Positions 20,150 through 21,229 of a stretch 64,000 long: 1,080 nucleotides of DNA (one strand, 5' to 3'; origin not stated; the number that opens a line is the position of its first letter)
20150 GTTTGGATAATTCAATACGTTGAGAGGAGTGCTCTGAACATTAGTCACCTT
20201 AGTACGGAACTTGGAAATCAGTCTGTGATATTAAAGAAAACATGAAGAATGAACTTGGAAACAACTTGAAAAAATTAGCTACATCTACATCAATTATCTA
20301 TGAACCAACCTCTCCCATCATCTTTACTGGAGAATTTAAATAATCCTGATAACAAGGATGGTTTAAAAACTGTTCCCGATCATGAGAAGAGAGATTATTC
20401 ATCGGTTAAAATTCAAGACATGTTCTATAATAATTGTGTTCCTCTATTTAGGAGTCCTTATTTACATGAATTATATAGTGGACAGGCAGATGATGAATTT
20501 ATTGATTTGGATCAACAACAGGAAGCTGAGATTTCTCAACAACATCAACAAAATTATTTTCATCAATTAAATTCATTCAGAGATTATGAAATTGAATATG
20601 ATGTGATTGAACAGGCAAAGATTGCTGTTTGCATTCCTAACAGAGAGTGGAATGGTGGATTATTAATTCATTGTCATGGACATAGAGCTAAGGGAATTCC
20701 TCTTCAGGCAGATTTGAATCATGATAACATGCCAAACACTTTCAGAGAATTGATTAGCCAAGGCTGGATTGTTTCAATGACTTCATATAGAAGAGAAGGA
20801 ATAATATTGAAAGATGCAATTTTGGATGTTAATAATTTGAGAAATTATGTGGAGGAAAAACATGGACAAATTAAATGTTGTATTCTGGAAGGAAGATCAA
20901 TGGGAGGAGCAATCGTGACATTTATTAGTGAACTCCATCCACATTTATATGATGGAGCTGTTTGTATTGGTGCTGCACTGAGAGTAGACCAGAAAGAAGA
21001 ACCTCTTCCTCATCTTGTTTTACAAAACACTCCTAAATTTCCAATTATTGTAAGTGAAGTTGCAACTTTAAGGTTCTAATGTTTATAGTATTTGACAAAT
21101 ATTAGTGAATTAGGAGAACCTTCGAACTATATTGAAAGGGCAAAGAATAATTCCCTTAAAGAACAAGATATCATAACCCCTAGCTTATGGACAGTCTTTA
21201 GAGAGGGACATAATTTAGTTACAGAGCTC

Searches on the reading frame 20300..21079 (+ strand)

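Call 8: search_protein_families(library=pfam, proteins=[window:20300-21079:+], max_evalue=0.001)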
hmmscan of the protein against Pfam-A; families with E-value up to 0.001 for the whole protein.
window:20300-21079:+ (259 aa): 1 family
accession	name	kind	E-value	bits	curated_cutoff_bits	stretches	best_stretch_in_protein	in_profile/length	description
PF12146.15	Hydrolase_4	-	6.4e-07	29.4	27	1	171-242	56-128/239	Serine aminopeptidase, S33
